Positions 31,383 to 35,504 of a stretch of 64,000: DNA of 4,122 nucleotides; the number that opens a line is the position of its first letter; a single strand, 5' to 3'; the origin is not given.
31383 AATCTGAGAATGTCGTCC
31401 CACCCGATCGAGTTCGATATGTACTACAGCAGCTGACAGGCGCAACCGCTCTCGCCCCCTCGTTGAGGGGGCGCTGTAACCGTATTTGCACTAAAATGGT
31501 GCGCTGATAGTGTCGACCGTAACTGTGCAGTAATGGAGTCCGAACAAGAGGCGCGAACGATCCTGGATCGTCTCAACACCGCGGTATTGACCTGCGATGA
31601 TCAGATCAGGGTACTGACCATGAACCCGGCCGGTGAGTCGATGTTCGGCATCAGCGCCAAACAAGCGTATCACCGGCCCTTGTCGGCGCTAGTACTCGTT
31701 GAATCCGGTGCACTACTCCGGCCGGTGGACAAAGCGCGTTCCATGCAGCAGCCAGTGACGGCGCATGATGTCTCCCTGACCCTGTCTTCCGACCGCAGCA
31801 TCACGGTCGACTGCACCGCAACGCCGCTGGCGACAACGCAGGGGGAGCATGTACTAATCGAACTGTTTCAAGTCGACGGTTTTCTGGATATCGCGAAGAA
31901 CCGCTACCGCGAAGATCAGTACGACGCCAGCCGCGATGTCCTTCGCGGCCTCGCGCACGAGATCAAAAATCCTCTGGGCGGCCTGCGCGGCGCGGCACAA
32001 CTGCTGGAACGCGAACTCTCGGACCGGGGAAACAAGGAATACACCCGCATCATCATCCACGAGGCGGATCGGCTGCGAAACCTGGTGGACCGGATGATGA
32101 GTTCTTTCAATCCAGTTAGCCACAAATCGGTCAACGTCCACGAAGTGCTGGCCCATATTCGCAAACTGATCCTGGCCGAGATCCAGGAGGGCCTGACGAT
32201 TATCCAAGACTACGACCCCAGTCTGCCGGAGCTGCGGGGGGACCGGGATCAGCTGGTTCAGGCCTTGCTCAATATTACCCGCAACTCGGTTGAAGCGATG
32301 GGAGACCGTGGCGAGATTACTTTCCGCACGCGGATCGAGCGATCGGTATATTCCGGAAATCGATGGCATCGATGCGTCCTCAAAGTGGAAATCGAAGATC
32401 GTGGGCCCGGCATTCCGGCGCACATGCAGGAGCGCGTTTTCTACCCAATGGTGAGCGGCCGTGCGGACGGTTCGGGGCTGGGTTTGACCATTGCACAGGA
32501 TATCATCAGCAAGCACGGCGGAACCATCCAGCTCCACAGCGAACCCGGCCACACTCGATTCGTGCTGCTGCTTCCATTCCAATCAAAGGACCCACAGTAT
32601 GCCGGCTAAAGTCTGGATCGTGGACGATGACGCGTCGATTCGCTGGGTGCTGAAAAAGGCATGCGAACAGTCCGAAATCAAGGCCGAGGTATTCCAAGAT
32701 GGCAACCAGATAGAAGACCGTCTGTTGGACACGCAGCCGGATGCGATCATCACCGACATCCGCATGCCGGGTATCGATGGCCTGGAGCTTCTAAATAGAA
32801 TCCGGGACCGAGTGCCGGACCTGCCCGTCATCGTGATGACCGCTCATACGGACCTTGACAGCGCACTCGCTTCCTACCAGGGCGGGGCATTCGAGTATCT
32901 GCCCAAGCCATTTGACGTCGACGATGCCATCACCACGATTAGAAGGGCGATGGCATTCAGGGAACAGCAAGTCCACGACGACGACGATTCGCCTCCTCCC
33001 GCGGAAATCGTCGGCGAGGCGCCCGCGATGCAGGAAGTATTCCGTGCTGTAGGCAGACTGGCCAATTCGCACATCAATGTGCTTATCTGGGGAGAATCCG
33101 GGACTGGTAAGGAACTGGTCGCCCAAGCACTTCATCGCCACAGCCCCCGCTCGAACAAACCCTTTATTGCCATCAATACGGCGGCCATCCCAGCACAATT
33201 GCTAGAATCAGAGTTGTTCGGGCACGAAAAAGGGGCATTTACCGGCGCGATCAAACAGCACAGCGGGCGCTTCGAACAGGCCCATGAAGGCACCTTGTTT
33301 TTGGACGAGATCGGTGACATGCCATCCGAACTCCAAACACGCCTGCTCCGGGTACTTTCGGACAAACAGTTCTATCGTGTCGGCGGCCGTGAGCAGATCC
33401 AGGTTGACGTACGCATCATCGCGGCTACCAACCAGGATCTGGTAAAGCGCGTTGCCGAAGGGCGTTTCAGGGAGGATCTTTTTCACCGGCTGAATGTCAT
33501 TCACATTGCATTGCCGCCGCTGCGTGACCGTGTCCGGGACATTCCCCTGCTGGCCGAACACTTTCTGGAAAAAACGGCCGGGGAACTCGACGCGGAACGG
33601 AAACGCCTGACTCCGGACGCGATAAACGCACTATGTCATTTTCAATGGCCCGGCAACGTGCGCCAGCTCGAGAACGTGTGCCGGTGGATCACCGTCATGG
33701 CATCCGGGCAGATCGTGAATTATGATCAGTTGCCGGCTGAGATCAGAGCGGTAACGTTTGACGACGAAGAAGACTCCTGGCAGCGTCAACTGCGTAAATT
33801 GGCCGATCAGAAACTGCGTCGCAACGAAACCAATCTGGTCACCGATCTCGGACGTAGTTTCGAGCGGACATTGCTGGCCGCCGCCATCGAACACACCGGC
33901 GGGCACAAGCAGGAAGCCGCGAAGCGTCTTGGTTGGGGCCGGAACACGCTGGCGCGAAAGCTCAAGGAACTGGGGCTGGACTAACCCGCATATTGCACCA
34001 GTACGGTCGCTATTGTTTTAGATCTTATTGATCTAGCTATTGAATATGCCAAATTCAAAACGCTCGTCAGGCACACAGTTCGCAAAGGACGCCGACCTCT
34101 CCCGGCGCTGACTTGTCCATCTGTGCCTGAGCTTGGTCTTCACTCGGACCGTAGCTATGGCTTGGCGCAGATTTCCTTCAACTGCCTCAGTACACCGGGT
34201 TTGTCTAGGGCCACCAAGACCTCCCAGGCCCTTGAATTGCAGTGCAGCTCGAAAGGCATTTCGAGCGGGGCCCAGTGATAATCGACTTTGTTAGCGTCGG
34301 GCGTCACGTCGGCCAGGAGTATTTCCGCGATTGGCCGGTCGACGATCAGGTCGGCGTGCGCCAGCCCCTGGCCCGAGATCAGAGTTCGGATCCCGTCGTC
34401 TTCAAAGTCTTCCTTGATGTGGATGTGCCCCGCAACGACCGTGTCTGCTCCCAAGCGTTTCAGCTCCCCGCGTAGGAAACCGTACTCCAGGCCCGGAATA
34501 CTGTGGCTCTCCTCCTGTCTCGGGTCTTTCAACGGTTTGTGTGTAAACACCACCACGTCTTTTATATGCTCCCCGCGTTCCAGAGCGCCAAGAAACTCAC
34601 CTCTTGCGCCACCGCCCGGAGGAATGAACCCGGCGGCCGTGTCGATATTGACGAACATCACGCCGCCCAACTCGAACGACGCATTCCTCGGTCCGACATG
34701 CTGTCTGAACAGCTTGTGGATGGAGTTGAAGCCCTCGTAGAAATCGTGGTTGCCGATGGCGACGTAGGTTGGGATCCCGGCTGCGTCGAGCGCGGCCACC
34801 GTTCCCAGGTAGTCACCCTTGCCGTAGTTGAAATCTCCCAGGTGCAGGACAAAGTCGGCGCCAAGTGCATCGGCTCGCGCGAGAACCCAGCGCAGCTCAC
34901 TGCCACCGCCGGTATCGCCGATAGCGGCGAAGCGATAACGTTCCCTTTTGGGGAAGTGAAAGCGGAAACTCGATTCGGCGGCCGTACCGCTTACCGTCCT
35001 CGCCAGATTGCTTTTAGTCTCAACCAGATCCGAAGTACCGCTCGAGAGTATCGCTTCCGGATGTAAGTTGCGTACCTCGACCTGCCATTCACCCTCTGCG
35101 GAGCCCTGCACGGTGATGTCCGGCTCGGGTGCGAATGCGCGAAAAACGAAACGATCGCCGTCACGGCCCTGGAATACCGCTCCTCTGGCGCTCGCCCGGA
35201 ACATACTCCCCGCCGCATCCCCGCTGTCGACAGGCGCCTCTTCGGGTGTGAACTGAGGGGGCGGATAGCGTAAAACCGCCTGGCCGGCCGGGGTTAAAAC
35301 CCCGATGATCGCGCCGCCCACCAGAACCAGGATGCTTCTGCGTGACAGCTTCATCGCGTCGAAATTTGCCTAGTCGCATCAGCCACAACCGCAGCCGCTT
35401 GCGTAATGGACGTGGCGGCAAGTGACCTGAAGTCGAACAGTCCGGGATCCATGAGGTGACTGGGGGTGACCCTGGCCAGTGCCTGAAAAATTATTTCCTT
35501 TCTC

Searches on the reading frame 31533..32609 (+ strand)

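Call 61: search_protein_families(library=pfam, proteins=[window:31533-32609:+], max_evalue=0.00001)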
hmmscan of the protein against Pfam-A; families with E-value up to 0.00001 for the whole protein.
window:31533-32609:+ (358 aa): 4 families
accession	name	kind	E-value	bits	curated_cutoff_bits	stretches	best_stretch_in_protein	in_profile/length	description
PF02518.31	HATPase_c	-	5.4e-20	72.3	26.4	1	236-350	1-110/111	Histidine kinase-, DNA gyrase B-, and HSP90-like ATPase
PF00512.31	HisKA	-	7.6e-14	52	26.9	1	134-189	3-58/66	His Kinase A (phospho-acceptor) domain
PF00989.32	PAS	-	2e-10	41.1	22.6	1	7-107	3-106/113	PAS fold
PF08448.16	PAS_4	-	3.6e-08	34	23.1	1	11-106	1-96/110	PAS fold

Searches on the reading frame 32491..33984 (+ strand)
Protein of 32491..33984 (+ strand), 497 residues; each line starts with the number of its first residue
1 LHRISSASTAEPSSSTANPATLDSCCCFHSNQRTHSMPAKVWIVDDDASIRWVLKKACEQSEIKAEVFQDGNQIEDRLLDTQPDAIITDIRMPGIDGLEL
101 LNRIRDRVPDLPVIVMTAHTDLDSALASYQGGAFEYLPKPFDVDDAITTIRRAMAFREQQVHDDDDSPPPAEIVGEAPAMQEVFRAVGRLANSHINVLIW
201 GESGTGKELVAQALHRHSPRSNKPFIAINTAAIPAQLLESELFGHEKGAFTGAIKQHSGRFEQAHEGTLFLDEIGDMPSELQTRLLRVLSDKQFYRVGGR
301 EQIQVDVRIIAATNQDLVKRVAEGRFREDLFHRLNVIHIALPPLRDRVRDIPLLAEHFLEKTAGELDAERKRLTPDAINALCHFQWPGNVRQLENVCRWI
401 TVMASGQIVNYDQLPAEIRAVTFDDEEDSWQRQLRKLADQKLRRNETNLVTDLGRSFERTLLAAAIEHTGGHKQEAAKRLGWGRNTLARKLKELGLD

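Call 61: search_protein_families(library=pfam, proteins=[window:32491-33984:+], max_evalue=0.00001)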
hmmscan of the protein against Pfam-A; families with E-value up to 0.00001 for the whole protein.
window:32491-33984:+ (497 aa): 7 families
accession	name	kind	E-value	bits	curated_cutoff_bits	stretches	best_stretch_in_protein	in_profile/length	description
PF00158.32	Sigma54_activat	-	2.5e-73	245.7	20.2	1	173-339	1-167/168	Sigma-54 interaction domain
PF00072.30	Response_reg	-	5.5e-28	97.8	30.2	1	41-150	1-110/111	Response regulator receiver domain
PF25601.1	AAA_lid_14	-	3.8e-26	91.2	27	1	345-425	1-81/87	AAA+ ATPase lid domain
PF14532.12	Sigma54_activ_2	-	4.8e-25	88.8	25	1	174-344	1-138/138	Sigma-54 interaction domain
PF02954.25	HTH_8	-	2.4e-14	53.2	22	1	456-494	4-42/42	Bacterial regulatory protein, Fis family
PF07728.20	AAA_5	-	1.9e-09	38.1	22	1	196-315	1-123/139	AAA domain (dynein-related subfamily)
PF00004.35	AAA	-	6.6e-06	27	21.2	0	197-329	1-126/131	ATPase family associated with various cellular activities (AAA)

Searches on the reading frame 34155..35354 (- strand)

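Call 46: search_protein_families(library=pfam, proteins=[window:34155-35354:-], max_evalue=0.00001)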
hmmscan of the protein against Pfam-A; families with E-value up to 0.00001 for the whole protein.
window:34155-35354:- (399 aa): 2 families
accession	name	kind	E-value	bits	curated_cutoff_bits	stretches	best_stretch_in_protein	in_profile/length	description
PF00149.33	Metallophos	-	4e-12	47.4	21.5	1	141-313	2-190/191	Calcineurin-like phosphoesterase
PF12850.12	Metallophos_2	-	1.7e-06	28.6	27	0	143-328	4-133/154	Calcineurin-like phosphoesterase superfamily domain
